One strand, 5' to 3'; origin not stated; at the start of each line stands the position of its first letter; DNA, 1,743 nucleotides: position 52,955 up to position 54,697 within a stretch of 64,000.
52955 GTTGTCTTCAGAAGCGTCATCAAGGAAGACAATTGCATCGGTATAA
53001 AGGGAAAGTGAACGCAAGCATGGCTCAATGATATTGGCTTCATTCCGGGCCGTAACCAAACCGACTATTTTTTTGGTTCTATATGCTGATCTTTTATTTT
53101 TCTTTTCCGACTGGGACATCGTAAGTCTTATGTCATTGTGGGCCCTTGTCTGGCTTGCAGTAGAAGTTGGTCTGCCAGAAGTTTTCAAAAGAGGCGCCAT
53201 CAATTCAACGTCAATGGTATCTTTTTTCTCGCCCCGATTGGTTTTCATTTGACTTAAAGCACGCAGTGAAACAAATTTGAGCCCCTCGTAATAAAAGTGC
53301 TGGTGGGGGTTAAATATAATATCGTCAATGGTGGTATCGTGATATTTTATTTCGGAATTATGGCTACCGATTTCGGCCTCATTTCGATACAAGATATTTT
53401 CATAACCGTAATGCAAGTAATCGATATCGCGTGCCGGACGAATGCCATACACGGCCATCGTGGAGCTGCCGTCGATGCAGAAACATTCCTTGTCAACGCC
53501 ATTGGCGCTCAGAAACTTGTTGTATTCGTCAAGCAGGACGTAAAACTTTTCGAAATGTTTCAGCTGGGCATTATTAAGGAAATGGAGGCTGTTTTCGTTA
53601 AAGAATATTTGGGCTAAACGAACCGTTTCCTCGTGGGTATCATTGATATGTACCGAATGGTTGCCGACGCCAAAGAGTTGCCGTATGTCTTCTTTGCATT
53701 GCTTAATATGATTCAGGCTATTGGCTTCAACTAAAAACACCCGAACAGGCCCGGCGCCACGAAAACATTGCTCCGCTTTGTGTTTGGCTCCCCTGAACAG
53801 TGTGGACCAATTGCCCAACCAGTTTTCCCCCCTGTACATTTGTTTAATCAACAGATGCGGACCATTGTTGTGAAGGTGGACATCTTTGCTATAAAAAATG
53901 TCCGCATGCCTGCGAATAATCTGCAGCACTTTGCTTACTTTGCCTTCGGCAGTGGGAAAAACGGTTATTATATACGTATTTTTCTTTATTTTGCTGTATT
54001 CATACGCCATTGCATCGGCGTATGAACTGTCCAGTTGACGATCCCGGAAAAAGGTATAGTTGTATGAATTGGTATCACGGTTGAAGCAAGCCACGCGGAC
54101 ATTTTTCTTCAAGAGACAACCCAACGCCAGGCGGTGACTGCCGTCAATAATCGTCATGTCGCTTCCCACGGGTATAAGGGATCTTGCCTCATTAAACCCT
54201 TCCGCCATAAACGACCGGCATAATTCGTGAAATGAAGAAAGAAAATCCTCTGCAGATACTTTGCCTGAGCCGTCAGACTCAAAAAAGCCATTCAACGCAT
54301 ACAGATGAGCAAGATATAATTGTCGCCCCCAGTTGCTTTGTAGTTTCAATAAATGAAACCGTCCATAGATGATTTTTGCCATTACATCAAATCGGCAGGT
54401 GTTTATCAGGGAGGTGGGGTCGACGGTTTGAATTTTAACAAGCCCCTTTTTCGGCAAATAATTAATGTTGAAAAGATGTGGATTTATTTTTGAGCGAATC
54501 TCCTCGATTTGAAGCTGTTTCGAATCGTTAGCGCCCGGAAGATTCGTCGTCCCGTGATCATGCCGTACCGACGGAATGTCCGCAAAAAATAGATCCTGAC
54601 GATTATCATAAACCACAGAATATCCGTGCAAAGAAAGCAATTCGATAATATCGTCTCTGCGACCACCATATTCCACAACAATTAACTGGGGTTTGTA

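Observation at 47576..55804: One 2,742-codon ORF beside flagellin fuses a methyltransferase, a ParB/NTase-like region, four GT2 glycosyltransferase modules and five TPR blocks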

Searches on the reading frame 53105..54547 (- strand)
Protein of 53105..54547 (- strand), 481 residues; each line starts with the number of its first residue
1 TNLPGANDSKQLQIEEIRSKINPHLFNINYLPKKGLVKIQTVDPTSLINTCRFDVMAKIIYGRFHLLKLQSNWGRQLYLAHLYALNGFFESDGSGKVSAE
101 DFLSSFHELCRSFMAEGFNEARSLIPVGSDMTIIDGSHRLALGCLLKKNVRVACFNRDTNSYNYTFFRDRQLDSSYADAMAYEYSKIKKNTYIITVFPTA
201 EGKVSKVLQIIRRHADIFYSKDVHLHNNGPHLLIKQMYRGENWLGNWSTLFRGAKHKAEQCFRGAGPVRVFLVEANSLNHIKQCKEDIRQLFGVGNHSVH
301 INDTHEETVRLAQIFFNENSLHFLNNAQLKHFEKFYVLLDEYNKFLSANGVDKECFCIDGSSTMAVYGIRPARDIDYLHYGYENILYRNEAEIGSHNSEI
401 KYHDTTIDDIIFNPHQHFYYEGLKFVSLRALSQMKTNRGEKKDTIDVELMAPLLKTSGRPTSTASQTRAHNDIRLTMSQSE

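Call 7: search_protein_families(library=pfam, proteins=[window:53105-54547:-], max_evalue=1)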
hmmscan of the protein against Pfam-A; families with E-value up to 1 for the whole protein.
window:53105-54547:- (481 aa): 1 family
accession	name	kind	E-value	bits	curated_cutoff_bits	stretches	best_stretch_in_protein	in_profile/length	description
PF17814.7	LisH_TPL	-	0.16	12.1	30.7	1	307-322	4-19/31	LisH-like dimerisation domain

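Call 18: search_solved_structures(query=window:53105-54547:-, max_evalue=10, show_alignments=2)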
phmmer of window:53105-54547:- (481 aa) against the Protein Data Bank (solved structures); distinct sequences matched with E-value up to 10: 0.

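Call 24: search_solved_structures(query=A1, max_evalue=10, show_alignments=3)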
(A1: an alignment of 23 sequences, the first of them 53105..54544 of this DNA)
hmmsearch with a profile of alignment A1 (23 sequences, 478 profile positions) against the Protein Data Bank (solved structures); distinct sequences matched with E-value up to 10: 1.
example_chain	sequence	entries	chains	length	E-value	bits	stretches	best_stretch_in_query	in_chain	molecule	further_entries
6rng_A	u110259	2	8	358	1.4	10.9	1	119-154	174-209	Fructose-bisphosphate aldolase 6, cytosolic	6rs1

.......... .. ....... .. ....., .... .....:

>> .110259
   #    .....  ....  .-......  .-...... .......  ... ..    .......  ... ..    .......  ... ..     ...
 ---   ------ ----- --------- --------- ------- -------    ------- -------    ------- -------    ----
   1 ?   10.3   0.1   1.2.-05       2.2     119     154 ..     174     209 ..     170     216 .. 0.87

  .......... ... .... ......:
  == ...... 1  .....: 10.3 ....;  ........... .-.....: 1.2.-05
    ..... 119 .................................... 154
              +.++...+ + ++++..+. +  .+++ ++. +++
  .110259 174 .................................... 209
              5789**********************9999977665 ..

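Call 25: search_protein_families(library=pfam, alignment_id=A1, max_evalue=10)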
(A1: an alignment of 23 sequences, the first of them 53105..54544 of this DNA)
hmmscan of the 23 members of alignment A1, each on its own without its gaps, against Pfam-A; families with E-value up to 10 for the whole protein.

A. member 1, window:53105-54544:- (480 aa): 1 family
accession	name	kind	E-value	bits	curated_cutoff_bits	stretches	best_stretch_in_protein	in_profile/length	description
PF17814.7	LisH_TPL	-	0.16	12.1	30.7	1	306-321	4-19/31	LisH-like dimerisation domain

B. families by the number of members that match (of 23 scanned): 11 families
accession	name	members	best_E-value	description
PF00334.24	NDK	2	0.12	Nucleoside diphosphate kinase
PF12358.13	DUF3644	2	0.2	Domain of unknown function (DUF3644)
PF09076.15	Crystall_2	1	0.049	Beta/Gamma crystallin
PF23353.1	BBS2_hp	1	0.099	BBS2 hairpin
PF23835.1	DUF7205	1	0.11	Domain of unknown function (DUF7205)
PF12774.13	AAA_6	1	0.13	Hydrolytic ATP binding site of dynein motor region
PF13379.11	NMT1_2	1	0.13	NMT1-like family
PF17814.7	LisH_TPL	1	0.16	LisH-like dimerisation domain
PF17767.7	NAPRTase_N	1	0.16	Nicotinate phosphoribosyltransferase (NAPRTase) N-terminal domain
PF12299.13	DUF3627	1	0.19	Protein of unknown function (DUF3627)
PF15862.10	Coilin_N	1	0.26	Coilin N-terminus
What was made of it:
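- On Nucleoside diphosphate kinase: No hit for the window protein; E 0.12 in 2 of 23 relatives (call 25).
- On ParB/sulfiredoxin fold: No Pfam ParBc hit (calls 7, 25).
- Closest known: Nucleoside diphosphate kinase. Different: No significant sequence match (Pfam NDK E 0.12 in 2 of 23 members, call 25).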

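Call 29: find_related_loci(query=A1, collection=genome_contigs, flank=10000)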
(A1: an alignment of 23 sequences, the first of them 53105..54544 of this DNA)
Query A1 (480 aa) in genome_contigs; peptide patterns used: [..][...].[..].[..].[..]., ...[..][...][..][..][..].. (x = any residue, [..] = any of these).
93 stretches matched a pattern; 47 encode a relative of the query (tblastn E <= 1e-3); 47 distinct loci.
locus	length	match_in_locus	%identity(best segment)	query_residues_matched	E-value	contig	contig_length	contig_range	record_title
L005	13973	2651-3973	60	13-453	0e+0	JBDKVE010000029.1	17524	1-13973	MAG: Anaerohalosphaeraceae bacterium isolate 8_bin.82 c_000000204163, whole genome shotgun sequence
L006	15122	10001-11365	47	6-459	7e-145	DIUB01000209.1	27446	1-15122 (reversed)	MAG TPA_asm: Geobacter sp. UBA6169 UBA6169_contig_278, whole genome shotgun sequence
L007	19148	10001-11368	48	3-459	2e-138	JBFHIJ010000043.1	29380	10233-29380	MAG: Chlorobiota bacterium isolate Mix_sand07.2021.05.G.35 k141_2410723_length_29380_cov_12.0033, whole genome shotgun s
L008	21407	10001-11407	47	15-480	2e-137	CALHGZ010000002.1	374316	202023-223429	MAG: Candidatus Kapabacteria bacterium isolate N1_Bin_METABAT__253_1 genome assembly, contig: c_000003761405, whole geno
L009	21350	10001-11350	47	9-459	1e-135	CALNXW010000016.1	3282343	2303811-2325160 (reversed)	MAG: uncultured bacterium isolate LOGT_bin.0142 genome assembly, contig: contig_9981, whole genome shotgun sequence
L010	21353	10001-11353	47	8-459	6e-133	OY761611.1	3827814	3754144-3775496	MAG: Candidatus Kapabacteria bacterium isolate 963550f5-4d88-4eb0-99f7-25ebda648600 genome assembly, chromosome: 1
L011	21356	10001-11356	47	7-459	6e-133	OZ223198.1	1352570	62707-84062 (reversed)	MAG: Candidatus Kapaibacterium sp. isolate 09316a08-0405-4927-8c64-54324f316411 genome assembly, chromosome: 2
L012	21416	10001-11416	43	9-480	1e-130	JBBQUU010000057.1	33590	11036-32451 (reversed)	MAG: Opitutales bacterium isolate Co_metawrap_1950 Cmw_1950_k141_21300977_length_33590_cov_15.0000, whole genome shotgun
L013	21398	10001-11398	43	2-467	2e-126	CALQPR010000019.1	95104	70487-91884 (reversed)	MAG: Pedosphaera parvula Ellin514 isolate HRS-HS6-bin-38 genome assembly, contig: HRS-HS6-C52, whole genome shotgun sequ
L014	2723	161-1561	43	16-471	1e-130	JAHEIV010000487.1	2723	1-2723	MAG: Deltaproteobacteria bacterium isolate Ww512 NODE_212962_length_2723_cov_2.482321, whole genome shotgun sequence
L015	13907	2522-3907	43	15-470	1e-123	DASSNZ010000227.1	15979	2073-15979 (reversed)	MAG TPA_asm: Verrucomicrobiia bacterium isolate SMAG_U1239 k141_671936, whole genome shotgun sequence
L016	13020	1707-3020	45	14-453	2e-122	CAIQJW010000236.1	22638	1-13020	MAG: uncultured delta proteobacterium isolate Ja1-D5_bin-237 genome assembly, contig: bin-237:236/332, whole genome shot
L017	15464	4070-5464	42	2-464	2e-122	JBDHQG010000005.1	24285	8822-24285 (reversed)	MAG: Limisphaerales bacterium isolate AS-MICRO-OLR.142 NODE_6983_length_24285_cov_4.023423, whole genome shotgun sequenc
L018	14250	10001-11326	43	12-453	3e-121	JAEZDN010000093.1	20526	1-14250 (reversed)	MAG: Verrucomicrobia bacterium isolate OH_CBrB_294 k127_3547696, whole genome shotgun sequence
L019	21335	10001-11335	43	2-446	7e-121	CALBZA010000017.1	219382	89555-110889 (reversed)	MAG TPA_asm: uncultured Verrucomicrobia subdivision 3 bacterium isolate SRR4028131_bin.93_CONCOCT_v1.1_MAG genome assemb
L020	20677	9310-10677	43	2-454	1e-120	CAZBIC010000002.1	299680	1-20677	MAG TPA_asm: uncultured Bifidobacterium sp. isolate SRP302895_co1_406 genome assembly, contig: NODE_55_length_299680_cov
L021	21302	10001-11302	43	14-449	4e-120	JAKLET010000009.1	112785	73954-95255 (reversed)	MAG: Deltaproteobacteria bacterium isolate RA.bin14 RA.bin14_9, whole genome shotgun sequence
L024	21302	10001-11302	43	14-449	4e-119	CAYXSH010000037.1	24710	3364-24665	MAG TPA_asm: uncultured Syntrophorhabdus sp. isolate binchicken_co44_232 genome assembly, contig: NODE_3031_length_24710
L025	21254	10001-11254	45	38-456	5e-119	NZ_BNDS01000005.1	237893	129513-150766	Neobacillus kokaensis strain LOB 377 sequence05, whole genome shotgun sequence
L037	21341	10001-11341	38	8-455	2e-87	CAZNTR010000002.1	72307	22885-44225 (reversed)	MAG TPA_asm: uncultured Chitinophagales bacterium isolate SRP118108_co5_380 genome assembly, contig: NODE_176_length_723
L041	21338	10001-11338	38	12-458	2e-97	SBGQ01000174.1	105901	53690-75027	MAG: bacterium isolate M1805 scaffold_28_1, whole genome shotgun sequence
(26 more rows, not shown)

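Call 33: predict_structure(alignment_id=A1)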
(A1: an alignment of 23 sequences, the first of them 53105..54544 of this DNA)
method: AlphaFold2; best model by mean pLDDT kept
length: 480 residues; sequences in the alignment: 23
mean_pLDDT: 91.5   pTM: 0.90
mean pLDDT of the five models: 91.5, 90.9, 90.8, 90.7, 90.5
residues with pLDDT >= 90: 427; 70-90: 21; 50-70: 2; < 50: 30
segments of 3 or more residues with pLDDT < 50: 1-5, 456-480
pLDDT, mean of each block of 10 residues (from residue 1): 59 96 94 96 96 98 96 98 93 89 96 94 95 96 97 94 97 98 98 96 96 98 96 95 95 97 95 96 97 93 96 98 96 97 96 97 98 97 92 95 96 97 97 95 96 61 29 27
secondary structure, 60 per line:
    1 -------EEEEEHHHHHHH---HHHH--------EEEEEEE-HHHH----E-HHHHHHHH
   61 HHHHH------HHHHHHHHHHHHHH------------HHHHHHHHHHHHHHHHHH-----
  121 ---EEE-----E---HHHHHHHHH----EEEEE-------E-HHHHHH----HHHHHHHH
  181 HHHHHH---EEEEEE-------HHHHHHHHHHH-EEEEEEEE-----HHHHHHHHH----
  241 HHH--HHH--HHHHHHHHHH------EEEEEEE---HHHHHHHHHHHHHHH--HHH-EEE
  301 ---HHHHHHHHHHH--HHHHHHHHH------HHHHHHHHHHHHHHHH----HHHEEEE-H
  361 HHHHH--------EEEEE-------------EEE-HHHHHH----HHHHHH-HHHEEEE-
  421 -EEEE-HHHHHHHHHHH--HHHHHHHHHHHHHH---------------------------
elements in order: E8-12 H13-19 H23-26 E35-41 H43-46 H53-65 H72-85 H98-115 E124-126 H136-144 E149-153 H163-168 H173-186 E190-195 H203-213 E215-222 H228-236 H251-260 E267-273 H277-291 E298-300 H304-314 H317-325 H332-347 E355-358 H360-365 E374-378 E392-394 H396-401 H406-411 E416-419 E422-425 H427-437 H440-453
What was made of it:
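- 53987..54523 (-): Unnamed module, subdomain 1 (aa ~428-606): ParB/sulfiredoxin-like, with conserved D-G-x-H-R at aa 554-558. AF2 pLDDT above 90 (call 33).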

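Call 36: search_protein_families(library=pfam, proteins=[L025:2418-3965:-, L025:4126-5364:-, L025:5531-6733:-, L025:7341-8456:+, L025:8472-9893:+, L025:9929-11266:+, L025:11286-12221:-, L025:12319-13332:-, L025:14953-16236:+, L025:16238-17365:+], max_evalue=0.0001)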
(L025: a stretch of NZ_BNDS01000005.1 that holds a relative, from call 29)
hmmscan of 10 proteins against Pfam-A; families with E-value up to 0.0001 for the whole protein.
L025:2418-3965:- (515 aa): 3 families
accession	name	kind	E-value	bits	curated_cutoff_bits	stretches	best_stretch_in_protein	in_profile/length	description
PF01473.26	Choline_bind_1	-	3e-56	185.3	20.5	5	272-290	1-19/19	Putative cell wall binding repeat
PF19127.6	Choline_bind_3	-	2.8e-45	152.5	27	8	272-310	2-42/47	Choline-binding repeat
PF03734.19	YkuD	-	2.6e-26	93.4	23.4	1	54-177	2-146/146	L,D-transpeptidase catalytic domain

L025:4126-5364:- (412 aa): 3 families
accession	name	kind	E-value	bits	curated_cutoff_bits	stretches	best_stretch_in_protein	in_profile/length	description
PF01473.26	Choline_bind_1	-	3.6e-39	131.5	20.5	3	312-328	1-17/19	Putative cell wall binding repeat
PF19127.6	Choline_bind_3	-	1.6e-33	114.8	27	3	192-229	2-41/47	Choline-binding repeat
PF03734.19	YkuD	-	2.7e-25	90.1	23.4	1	34-157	2-146/146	L,D-transpeptidase catalytic domain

L025:5531-6733:- (400 aa): 3 families
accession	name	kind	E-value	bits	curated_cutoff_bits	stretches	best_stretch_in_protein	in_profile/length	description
PF02826.25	2-Hacid_dh_C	-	3.7e-39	134.4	25.1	1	102-282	3-178/178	D-isomer specific 2-hydroxyacid dehydrogenase, NAD binding domain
PF00389.36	2-Hacid_dh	-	1e-18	67.7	24.6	1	33-314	33-134/134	D-isomer specific 2-hydroxyacid dehydrogenase, catalytic domain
PF03446.21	NAD_binding_2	-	8.9e-05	23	21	0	148-238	2-93/161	NAD binding domain of 6-phosphogluconate dehydrogenase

L025:7341-8456:+ (371 aa): 3 families
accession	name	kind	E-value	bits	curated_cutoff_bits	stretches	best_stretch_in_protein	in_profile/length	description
PF16363.11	GDP_Man_Dehyd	-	4.5e-155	516.6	27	1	6-345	1-332/332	GDP-mannose 4,6 dehydratase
PF01370.27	Epimerase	-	2.5e-75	253.4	20.9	1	5-252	1-240/240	NAD dependent epimerase/dehydratase family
PF04321.23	RmlD_sub_bind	-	1.7e-06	27.8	27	1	5-164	3-132/287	RmlD substrate binding domain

L025:8472-9893:+ (473 aa): 3 families
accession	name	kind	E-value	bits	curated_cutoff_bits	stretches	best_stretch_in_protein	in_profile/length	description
PF00483.29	NTP_transferase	-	1.7e-27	97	21.2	1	17-288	2-242/245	Nucleotidyl transferase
PF01050.24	MannoseP_isomer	-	8.3e-18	65.1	23.6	1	355-458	14-114/116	Mannose-6-phosphate isomerase C-terminal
PF07883.17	Cupin_2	-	6.8e-09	35.8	27.2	1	380-441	4-66/70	Cupin domain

L025:9929-11266:+ (445 aa): 0 families

L025:11286-12221:- (311 aa): 5 families
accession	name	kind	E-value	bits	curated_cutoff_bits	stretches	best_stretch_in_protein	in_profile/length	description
PF01370.27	Epimerase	-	4e-59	200.4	20.9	1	6-237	1-240/240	NAD dependent epimerase/dehydratase family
PF16363.11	GDP_Man_Dehyd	-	1.8e-30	107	27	1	38-300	58-332/332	GDP-mannose 4,6 dehydratase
PF02719.21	Polysacc_synt_2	-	9.9e-10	38.5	20.2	0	6-41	1-36/293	Polysaccharide biosynthesis protein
PF04321.23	RmlD_sub_bind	-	6.2e-09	35.8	27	1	5-64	2-60/287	RmlD substrate binding domain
PF01073.25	3Beta_HSD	-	2.2e-06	27.4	22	0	7-227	1-231/280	3-beta hydroxysteroid dehydrogenase/isomerase family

L025:12319-13332:- (337 aa): 1 family
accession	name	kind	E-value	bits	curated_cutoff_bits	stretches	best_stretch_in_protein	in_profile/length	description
PF00852.26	Glyco_transf_10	-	5.9e-12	46.1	23.9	1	163-268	4-110/182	Glycosyltransferase family 10 (fucosyltransferase) C-term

L025:14953-16236:+ (427 aa): 2 families
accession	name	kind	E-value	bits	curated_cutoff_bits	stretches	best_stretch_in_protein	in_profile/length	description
PF16653.10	Sacchrp_dh_C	-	7.9e-49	167.6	31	1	155-401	1-264/265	Saccharopine dehydrogenase C-terminal domain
PF03435.24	Sacchrp_dh_NADP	-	3.3e-38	131.4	25.1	1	20-151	2-129/129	Saccharopine dehydrogenase NADP binding domain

L025:16238-17365:+ (375 aa): 1 family
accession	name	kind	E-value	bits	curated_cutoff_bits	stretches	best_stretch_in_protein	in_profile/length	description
PF00278.28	Orn_DAP_Arg_deC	-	6.5e-14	52.4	23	1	10-331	1-94/95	Pyridoxal-dependent decarboxylase, C-terminal sheet domain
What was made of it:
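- In Neobacillus it sits among GDP-sugar and fucosyltransferase genes (call 36).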

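Call 37: fold_search(model_id=the predicted structure, library=pdb)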
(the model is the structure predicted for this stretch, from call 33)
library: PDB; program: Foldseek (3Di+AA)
matches with E <= 10: 744; with E <= 0.001: 0
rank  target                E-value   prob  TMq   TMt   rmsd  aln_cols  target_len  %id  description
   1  7jrj_K                4.1e-03  1.00  0.19  0.50   9.4       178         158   13  Chlamydomonas reinhardtii radial spoke head and neck (recombinant) (released 2020-12-16)
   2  7ung_5                5.8e-03  1.00  0.21  0.26   9.2       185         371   16  48-nm repeat of the human respiratory doublet microtubule (released 2022-10-05)
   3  9cpc_4V               7.8e-03  0.99  0.21  0.26  17.2       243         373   15  Atomic model of porcine brain ventricles cilia doublet microtubule (48-nm periodicity) (released 2024-10-23)
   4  8iyj_5                1.0e-02  1.00  0.20  0.25  10.4       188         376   17  Cryo-EM structure of the 48-nm repeat doublet microtubule from mouse sperm (released 2023-07-05)
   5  6qa2_A                1.2e-02  1.00  0.18  0.53   4.7       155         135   16  R80A MUTANT OF NUCLEOSIDE DIPHOSPHATE KINASE FROM MYCOBACTERIUM TUBERCULOSIS (released 2019-02-27)
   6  6k3h_C                1.3e-02  1.00  0.19  0.51  12.8       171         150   15  Crystallographic Analysis of Nucleoside Diphosphate Kinase (NDK) from Aspergillus Flavus (released 2019-07-03)
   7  6ay1_A                1.4e-02  1.00  0.20  0.62   4.7       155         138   18  Crystal structure of a nucleoside diphosphate kinase NDK from Helicobacter pylori (released 2017-09-20)
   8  3vgv_O                1.5e-02  1.00  0.18  0.53   5.6       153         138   16  E134A mutant nucleoside diphosphate kinase derived from Halomonas sp. 593 (released 2012-07-11)
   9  3pj9_C                1.7e-02  1.00  0.20  0.64   4.2       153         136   18  Crystal structure of a Nucleoside Diphosphate Kinase from Campylobacter jejuni (released 2010-11-24)
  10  3evw_B                1.9e-02  1.00  0.20  0.64   3.8       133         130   16  Crystal structure of the Mimivirus NDK R107G mutant complexed with dTDP (released 2009-08-11)
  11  8wzb_E                2.1e-02  0.99  0.19  0.40   9.8       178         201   11  RS head-neck monomer (released 2024-02-07)
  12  1k44_A                2.8e-02  1.00  0.17  0.51   5.0       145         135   15  Mycobacterium tuberculosis Nucleoside Diphosphate Kinase (released 2002-05-15)
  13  6u42_5O               2.8e-02  0.99  0.20  0.24   8.7       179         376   14  Natively decorated ciliary doublet microtubule (released 2019-11-13)
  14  3fbf_F                3.0e-02  1.00  0.20  0.61   4.4       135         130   16  Crystal structure of the Mimivirus NDK N62L mutant complexed with dTDP (released 2009-08-11)
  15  7zl8_C                3.4e-02  1.00  0.19  0.51   5.4       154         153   16  NME1 in complex with succinyl-CoA (released 2023-08-09)
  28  5k5d_A                1.7e-01  0.25  0.12  0.20  16.3       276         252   12  Structure of the C2221 form of Pnob8-like ParB-N domain (released 2016-06-15)
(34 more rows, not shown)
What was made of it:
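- On Nucleoside diphosphate kinase: Foldseek probability 1.0, TM (target) up to 0.64 (call 37).
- Closest known: Nucleoside diphosphate kinase. Same: The middle subdomain of the unnamed module has the NDK fold (probability 1.0, TM 0.5-0.64, call 37).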
